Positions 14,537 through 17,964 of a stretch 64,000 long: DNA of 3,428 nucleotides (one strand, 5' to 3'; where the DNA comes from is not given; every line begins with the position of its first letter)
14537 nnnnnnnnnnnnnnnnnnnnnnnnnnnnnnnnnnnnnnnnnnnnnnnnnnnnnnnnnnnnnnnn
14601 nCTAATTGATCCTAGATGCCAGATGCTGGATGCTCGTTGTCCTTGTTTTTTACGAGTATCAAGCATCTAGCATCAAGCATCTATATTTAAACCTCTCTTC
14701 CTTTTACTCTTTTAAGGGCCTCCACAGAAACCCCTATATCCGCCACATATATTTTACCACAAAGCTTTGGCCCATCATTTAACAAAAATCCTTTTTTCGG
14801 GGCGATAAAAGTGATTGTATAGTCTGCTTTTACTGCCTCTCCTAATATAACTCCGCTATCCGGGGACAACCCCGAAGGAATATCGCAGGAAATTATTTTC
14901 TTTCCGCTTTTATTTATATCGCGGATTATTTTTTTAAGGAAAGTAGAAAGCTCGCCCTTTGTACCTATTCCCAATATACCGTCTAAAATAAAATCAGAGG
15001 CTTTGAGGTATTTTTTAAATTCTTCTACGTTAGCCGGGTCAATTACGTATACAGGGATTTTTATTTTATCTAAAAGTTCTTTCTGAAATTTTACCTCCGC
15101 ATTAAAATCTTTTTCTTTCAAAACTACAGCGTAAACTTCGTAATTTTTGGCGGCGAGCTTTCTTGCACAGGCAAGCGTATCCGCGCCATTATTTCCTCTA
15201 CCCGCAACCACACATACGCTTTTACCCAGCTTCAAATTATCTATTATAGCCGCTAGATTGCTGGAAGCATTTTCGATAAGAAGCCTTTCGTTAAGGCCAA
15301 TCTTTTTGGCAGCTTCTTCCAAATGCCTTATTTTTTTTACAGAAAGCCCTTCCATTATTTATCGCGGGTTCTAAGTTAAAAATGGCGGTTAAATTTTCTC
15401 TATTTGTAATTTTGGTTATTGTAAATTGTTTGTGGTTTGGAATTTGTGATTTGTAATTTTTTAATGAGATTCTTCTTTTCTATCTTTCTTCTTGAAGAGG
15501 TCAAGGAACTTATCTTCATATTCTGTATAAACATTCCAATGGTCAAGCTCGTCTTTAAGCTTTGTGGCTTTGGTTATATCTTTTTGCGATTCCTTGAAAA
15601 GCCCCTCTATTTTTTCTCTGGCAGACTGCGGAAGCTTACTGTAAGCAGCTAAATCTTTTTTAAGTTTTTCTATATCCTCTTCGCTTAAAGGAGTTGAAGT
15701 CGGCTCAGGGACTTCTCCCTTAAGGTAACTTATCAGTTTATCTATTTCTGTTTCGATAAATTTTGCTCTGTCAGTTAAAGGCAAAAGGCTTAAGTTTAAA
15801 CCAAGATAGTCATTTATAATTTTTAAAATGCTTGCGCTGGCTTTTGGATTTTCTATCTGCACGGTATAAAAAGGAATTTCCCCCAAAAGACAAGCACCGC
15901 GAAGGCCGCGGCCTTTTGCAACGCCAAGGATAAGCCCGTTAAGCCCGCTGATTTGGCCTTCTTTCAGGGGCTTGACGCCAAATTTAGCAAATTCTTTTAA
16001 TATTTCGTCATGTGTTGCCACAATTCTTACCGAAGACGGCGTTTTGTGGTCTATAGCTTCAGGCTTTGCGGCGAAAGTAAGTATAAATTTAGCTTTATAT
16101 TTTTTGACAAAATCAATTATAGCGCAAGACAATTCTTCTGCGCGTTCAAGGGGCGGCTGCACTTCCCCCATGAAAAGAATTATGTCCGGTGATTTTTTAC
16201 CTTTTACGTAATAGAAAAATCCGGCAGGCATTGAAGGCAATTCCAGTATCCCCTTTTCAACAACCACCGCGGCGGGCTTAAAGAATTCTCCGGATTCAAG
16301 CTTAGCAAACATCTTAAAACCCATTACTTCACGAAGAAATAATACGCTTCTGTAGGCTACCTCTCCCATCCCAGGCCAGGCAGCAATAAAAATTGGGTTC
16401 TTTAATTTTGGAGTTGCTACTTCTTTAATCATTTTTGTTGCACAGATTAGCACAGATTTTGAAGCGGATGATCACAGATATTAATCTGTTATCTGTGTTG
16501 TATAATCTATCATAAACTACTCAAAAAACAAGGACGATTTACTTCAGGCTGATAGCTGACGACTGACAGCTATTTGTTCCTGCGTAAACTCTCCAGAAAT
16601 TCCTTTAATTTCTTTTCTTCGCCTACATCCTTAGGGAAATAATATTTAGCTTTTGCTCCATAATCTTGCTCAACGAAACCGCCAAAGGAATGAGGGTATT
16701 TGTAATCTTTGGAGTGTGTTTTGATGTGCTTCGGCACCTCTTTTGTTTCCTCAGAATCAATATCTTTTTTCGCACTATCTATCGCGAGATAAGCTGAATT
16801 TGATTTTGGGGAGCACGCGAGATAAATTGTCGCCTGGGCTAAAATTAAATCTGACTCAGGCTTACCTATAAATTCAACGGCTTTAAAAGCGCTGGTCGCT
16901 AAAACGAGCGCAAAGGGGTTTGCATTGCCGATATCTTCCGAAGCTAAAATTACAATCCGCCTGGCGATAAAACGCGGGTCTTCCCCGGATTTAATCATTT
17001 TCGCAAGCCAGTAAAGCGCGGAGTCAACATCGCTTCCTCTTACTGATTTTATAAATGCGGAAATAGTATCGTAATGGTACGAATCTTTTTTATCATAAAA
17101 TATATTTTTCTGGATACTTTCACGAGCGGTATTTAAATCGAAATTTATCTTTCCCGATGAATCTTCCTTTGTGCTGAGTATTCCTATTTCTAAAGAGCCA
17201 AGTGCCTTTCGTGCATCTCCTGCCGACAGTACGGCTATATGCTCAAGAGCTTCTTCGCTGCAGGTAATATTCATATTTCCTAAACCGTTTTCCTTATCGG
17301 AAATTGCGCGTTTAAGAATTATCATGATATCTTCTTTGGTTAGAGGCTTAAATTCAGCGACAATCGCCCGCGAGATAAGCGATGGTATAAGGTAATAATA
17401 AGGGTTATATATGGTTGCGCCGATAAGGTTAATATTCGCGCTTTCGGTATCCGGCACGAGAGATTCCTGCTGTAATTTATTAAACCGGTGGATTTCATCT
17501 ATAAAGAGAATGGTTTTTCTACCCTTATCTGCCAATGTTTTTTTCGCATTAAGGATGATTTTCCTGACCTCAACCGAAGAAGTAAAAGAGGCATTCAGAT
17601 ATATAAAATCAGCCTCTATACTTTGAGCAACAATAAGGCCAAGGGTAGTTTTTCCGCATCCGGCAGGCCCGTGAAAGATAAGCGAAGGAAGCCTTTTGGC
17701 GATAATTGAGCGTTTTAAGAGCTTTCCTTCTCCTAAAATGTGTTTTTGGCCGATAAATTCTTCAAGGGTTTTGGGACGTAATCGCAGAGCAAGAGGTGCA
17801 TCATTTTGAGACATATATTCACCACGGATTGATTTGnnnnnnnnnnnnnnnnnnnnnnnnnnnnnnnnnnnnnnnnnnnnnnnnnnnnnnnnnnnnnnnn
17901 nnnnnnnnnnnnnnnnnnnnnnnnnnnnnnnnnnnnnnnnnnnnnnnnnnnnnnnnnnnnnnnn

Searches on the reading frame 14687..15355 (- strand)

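Call 11: search_protein_families(library=pfam, proteins=[window:14687-15355:-], max_evalue=0.001)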
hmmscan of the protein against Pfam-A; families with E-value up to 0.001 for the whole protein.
window:14687-15355:- (222 aa): 1 family
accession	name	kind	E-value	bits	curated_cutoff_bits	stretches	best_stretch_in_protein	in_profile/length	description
PF03853.21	YjeF_N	-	3.9e-41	141.3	24.9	1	26-189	4-169/169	YjeF-related protein N-terminus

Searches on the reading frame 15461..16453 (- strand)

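Call 11: search_protein_families(library=pfam, proteins=[window:15461-16453:-], max_evalue=0.001)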
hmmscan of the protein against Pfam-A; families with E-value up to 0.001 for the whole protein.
window:15461-16453:- (330 aa): 1 family
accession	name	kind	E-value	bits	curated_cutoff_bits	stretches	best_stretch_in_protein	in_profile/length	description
PF09754.15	PAC2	-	2.3e-34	119.5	25.8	1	22-240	1-214/215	PAC2 family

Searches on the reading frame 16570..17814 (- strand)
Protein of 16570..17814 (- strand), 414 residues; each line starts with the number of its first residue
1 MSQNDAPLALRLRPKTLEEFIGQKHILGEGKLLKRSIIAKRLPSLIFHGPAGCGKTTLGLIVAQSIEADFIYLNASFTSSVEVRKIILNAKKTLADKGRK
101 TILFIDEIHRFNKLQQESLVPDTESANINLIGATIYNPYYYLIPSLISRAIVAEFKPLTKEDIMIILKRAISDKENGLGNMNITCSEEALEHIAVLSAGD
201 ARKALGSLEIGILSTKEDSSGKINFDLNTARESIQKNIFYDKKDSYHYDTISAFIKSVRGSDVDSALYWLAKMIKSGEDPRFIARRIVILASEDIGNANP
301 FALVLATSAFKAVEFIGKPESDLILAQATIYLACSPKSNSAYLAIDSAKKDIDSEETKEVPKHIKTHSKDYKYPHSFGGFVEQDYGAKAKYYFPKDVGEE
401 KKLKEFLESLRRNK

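Call 11: search_protein_families(library=pfam, proteins=[window:16570-17814:-], max_evalue=0.001)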
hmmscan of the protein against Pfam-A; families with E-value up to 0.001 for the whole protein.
window:16570-17814:- (414 aa): 7 families
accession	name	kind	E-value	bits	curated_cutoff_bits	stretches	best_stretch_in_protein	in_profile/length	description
PF12002.13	MgsA_C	-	8e-55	185.7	27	1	260-410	1-166/167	MgsA AAA+ ATPase C terminal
PF16193.11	AAA_assoc_2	-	2.8e-22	79.2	34.3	1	180-259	2-81/81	AAA C-terminal domain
PF05496.18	RuvB_N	-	2.3e-14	53.9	27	1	12-131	1-116/159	Holliday junction DNA helicase RuvB P-loop domain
PF00004.35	AAA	-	5.3e-12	46.7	21.2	1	45-117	1-86/131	ATPase family associated with various cellular activities (AAA)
PF13173.12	AAA_14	-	1.1e-06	29.1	27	1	45-116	5-79/129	AAA domain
PF07728.20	AAA_5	-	0.00049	20.6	22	0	45-121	2-88/139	AAA domain (dynein-related subfamily)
PF13191.12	AAA_16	-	0.00076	20.4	32.6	0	36-80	18-63/167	AAA ATPase domain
